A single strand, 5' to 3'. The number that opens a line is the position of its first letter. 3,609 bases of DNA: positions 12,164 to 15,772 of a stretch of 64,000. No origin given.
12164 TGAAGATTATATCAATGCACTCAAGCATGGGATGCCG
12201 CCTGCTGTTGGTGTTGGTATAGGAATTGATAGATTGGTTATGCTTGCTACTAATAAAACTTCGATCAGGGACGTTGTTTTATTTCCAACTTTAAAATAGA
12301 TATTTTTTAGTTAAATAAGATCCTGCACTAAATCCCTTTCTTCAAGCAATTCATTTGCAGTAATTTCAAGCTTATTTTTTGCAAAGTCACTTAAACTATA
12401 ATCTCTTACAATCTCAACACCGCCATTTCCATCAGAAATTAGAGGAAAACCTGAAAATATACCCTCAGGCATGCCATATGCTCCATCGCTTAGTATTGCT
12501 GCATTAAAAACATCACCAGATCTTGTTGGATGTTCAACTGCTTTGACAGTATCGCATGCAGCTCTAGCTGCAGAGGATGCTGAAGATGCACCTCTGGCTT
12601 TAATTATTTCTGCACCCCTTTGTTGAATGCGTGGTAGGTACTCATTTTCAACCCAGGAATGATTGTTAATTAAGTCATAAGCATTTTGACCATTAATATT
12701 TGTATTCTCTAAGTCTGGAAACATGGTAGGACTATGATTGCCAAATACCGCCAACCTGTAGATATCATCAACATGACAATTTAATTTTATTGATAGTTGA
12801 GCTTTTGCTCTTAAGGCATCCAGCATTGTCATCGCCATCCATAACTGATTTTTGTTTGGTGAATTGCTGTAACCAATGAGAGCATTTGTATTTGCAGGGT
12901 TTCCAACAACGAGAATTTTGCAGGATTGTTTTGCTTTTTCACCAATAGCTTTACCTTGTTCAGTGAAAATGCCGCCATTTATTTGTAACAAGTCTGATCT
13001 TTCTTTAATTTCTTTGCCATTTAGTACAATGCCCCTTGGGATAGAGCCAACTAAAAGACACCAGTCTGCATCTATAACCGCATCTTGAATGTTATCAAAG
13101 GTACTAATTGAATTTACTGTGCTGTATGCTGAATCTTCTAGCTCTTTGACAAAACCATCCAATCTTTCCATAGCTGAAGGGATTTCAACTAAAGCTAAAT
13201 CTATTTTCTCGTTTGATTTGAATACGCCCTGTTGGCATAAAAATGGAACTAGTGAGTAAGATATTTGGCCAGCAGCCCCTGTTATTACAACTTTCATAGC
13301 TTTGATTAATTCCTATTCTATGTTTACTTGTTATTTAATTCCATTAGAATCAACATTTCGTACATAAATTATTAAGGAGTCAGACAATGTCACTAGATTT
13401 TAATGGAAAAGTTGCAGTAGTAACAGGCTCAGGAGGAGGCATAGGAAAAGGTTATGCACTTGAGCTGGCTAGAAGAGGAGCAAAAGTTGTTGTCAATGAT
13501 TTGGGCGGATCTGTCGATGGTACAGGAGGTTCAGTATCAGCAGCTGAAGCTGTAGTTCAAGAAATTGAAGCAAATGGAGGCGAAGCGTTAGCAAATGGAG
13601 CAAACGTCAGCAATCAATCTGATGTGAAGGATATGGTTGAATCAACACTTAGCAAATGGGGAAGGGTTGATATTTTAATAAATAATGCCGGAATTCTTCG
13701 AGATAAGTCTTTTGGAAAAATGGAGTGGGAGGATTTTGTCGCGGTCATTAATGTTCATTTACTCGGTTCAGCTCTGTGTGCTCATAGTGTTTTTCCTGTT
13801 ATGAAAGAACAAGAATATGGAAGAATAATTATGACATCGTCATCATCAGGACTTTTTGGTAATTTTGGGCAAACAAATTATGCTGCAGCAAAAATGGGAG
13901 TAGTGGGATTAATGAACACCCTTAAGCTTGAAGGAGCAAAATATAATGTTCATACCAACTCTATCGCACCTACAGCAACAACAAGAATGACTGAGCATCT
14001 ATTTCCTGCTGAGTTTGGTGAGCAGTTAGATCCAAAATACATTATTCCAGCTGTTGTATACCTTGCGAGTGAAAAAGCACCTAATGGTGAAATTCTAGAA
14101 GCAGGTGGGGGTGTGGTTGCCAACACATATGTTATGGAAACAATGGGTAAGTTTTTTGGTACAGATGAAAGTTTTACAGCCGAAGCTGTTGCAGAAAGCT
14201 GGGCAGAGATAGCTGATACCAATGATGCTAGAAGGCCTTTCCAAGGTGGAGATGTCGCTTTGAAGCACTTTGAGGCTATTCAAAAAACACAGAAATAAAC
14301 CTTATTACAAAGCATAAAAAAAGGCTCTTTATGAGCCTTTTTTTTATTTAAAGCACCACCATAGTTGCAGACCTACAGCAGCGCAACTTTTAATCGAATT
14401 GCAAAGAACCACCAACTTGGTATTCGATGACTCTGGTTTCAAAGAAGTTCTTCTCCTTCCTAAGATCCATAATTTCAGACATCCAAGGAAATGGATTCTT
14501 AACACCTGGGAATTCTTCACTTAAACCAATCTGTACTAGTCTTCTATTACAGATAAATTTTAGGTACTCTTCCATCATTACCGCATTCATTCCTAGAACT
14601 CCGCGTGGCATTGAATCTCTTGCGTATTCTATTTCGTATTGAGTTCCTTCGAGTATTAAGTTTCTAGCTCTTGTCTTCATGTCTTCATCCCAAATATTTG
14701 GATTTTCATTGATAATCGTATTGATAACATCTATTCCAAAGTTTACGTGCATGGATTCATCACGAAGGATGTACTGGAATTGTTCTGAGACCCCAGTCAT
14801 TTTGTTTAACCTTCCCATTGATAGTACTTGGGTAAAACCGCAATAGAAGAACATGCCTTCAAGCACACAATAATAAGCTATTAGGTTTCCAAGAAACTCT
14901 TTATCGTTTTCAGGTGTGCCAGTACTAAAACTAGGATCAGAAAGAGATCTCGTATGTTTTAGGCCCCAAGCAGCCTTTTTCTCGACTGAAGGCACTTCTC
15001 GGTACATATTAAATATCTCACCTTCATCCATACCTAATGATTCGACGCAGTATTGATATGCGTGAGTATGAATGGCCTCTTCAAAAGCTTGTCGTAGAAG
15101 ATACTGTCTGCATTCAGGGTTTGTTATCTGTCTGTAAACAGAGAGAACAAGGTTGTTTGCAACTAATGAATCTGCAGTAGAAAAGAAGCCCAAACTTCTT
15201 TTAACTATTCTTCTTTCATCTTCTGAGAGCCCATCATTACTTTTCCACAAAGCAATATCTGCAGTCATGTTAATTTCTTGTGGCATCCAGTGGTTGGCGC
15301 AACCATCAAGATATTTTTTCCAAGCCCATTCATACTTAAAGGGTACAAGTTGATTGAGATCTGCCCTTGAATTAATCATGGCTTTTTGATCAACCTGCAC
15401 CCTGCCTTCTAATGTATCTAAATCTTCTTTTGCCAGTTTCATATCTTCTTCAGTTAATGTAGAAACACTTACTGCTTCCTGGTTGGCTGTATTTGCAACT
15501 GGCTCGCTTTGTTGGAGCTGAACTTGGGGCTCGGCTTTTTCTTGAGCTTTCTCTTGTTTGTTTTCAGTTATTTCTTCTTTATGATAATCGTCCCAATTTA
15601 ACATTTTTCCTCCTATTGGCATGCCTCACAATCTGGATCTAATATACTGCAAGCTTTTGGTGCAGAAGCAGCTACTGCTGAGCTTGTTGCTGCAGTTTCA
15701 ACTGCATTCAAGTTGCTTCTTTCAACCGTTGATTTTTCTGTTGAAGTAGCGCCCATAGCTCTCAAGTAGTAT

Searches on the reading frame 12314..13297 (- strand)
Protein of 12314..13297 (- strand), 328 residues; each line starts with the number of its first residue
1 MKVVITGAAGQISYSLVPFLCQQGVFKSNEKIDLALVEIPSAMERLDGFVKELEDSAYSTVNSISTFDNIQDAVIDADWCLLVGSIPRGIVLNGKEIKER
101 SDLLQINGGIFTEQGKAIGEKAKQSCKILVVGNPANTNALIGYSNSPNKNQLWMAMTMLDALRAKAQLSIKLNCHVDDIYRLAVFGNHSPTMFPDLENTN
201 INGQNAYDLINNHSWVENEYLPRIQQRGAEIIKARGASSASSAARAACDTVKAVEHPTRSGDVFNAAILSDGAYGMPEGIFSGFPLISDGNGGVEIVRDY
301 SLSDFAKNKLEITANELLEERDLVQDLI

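Call 69: search_protein_families(library=ncbifam, proteins=[window:12314-13297:-], max_evalue=1e-8)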
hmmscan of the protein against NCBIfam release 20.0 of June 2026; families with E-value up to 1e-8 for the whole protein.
window:12314-13297:- (328 aa): 11 families
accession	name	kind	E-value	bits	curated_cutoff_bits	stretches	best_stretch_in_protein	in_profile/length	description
NF003916.0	PRK05442.1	equivalog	2e-109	365.5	271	1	1-327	6-326/328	malate dehydrogenase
TIGR01759.1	MalateDH-SF1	subfamily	3.8e-105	351.5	345.65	1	2-323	5-326/327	malate dehydrogenase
TIGR01758.1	MDH_euk_cyt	equivalog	4.7e-82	276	470.4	1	2-323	1-321/324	malate dehydrogenase, NAD-dependent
TIGR01757.1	Malate-DH_plant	equivalog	4.4e-78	262.6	598.3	1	2-328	46-368/387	malate dehydrogenase, NADP-dependent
TIGR01756.1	LDH_protist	equivalog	1.6e-55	188.5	486.25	1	23-323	7-307/313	lactate dehydrogenase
NF004863.0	PRK06223.1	subfamily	1e-26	93.8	283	1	2-317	5-300/313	malate dehydrogenase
TIGR01763.1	MalateDH_bact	equivalog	1.3e-16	60.7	351.85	1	97-316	84-297/305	malate dehydrogenase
TIGR01772.1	MDH_euk_gproteo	equivalog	3e-16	59.6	273.05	1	2-314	1-297/313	malate dehydrogenase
TIGR01771.1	L-LDH-NAD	equivalog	8.1e-13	48.4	303.55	1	42-317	30-297/299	L-lactate dehydrogenase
NF000824.0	PRK00066.1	subfamily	1.8e-12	47.2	339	1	2-319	8-309/316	L-lactate dehydrogenase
NF041314.1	Malate_DH_Halo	equivalog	5e-10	39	550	1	33-322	29-301/304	malate dehydrogenase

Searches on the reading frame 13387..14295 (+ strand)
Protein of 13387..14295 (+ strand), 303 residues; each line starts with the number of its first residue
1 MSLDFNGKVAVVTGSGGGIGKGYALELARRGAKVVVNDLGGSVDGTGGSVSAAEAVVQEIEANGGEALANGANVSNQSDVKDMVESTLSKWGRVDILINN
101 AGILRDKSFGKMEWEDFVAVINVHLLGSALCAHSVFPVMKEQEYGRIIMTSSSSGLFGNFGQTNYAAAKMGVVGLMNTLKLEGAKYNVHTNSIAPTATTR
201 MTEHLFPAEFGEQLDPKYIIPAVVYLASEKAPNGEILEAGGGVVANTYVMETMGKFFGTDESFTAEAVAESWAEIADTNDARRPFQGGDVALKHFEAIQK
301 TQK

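Call 69: search_protein_families(library=ncbifam, proteins=[window:13387-14295:+], max_evalue=1e-8)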
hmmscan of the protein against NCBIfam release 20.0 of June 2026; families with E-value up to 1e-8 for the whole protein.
window:13387-14295:+ (303 aa): 191 families (the best 25 are shown)
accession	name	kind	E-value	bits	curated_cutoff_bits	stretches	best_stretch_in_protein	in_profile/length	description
NF005861.0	PRK07791.1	subfamily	2e-68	230.9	373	1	6-276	5-288/300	SDR family oxidoreductase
NF005862.0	PRK07792.1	equivalog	2.9e-55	187.6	414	1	3-287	9-299/307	3-oxoacyl-ACP reductase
NF004198.0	PRK05653.1-3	equivalog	5.9e-49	166.7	296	1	5-243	5-246/248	3-oxoacyl-ACP reductase FabG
NF009546.0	PRK12935.1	equivalog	2.4e-48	164.9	418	1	4-199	3-191/247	acetoacetyl-CoA reductase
TIGR01830.1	3oxo_ACP_reduc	equivalog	9.4e-48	163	297.75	1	10-207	1-191/239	3-oxoacyl-[acyl-carrier-protein] reductase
TIGR03971.1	SDR_subfam_1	subfamily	3.5e-46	157.7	300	1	5-203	1-204/271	mycofactocin-coupled SDR family oxidoreductase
NF009466.0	PRK12826.1-2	subfamily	4.7e-46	157.3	222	1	8-244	4-245/248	3-oxoacyl-ACP reductase FabG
NF009093.0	PRK12429.1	subfamily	3.4e-44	151.1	258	1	5-195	3-184/259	3-hydroxybutyrate dehydrogenase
TIGR01963.1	PHB_DH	subfamily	7.9e-43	146.5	307.05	1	8-196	2-181/255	3-hydroxybutyrate dehydrogenase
NF009464.0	PRK12824.1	subfamily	9.3e-43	146.6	269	1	8-243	3-242/245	3-oxoacyl-ACP reductase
TIGR01829.1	AcAcCoA_reduct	subfamily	1.9e-41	142.4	302.1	1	8-204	1-190/242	acetoacetyl-CoA reductase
NF004791.0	PRK06138.1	equivalog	7.9e-40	136.7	312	1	5-205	3-194/252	SDR family oxidoreductase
NF004818.0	PRK06172.1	equivalog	8.9e-40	136.6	336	1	1-245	1-252/253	SDR family oxidoreductase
NF005853.0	PRK07774.1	equivalog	2.3e-39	135.3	303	1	4-213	3-204/250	SDR family oxidoreductase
NF005559.1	PRK07231.1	subfamily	6.1e-39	134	215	1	5-242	2-246/249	glucose 1-dehydrogenase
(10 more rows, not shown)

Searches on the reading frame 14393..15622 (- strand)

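Call 59: search_protein_families(library=ncbifam, proteins=[window:14393-15622:-], max_evalue=1e-10)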
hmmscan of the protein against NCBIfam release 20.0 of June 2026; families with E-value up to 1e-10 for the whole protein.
window:14393-15622:- (410 aa): 12 families
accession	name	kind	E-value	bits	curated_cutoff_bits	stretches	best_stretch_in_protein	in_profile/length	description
NF005550.0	PRK07209.1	equivalog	1.6e-200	665.9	309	1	7-410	1-383/383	ribonucleotide-diphosphate reductase subunit beta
NF007186.0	PRK09614.1-5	equivalog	8.6e-75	251.8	237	1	90-404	12-312/328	ribonucleotide-diphosphate reductase subunit beta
NF007184.0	PRK09614.1-3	equivalog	2.3e-63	214.6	310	1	61-405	3-340/346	ribonucleotide-diphosphate reductase subunit beta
NF009398.0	PRK12759.1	equivalog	1.2e-33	116.8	649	1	93-405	101-399/410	bifunctional gluaredoxin/ribonucleoside-diphosphate reductase subunit beta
NF006576.0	PRK09101.1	equivalog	1.2e-20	73.7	346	1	251-385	201-340/376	class Ia ribonucleoside-diphosphate reductase subunit beta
TIGR04171.1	RNR_1b_NrdF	exception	2.3e-20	73.1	355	1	108-404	22-304/316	class 1b ribonucleoside-diphosphate reductase subunit beta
NF006200.0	PRK08326.1-3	equivalog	1.5e-17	63.8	194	1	71-313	9-237/321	R2-like ligand-binding oxidase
NF007183.0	PRK09614.1-2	subfamily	2e-17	63.2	320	1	108-373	27-281/327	ribonucleotide-diphosphate reductase subunit beta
NF007185.0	PRK09614.1-4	equivalog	2.8e-14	53.1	525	1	109-376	27-275/320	ribonucleotide-diphosphate reductase subunit beta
NF007182.0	PRK09614.1-1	subfamily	5.1e-12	45.6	471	1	108-372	32-277/324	ribonucleotide-diphosphate reductase subunit beta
NF006202.0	PRK08326.1-5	equivalog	8.6e-12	44.9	315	1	112-341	32-254/297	R2-like ligand-binding oxidase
NF010573.0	PRK13966.1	equivalog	7.3e-11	41.6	661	0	100-372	27-277/324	ribonucleotide-diphosphate reductase subunit beta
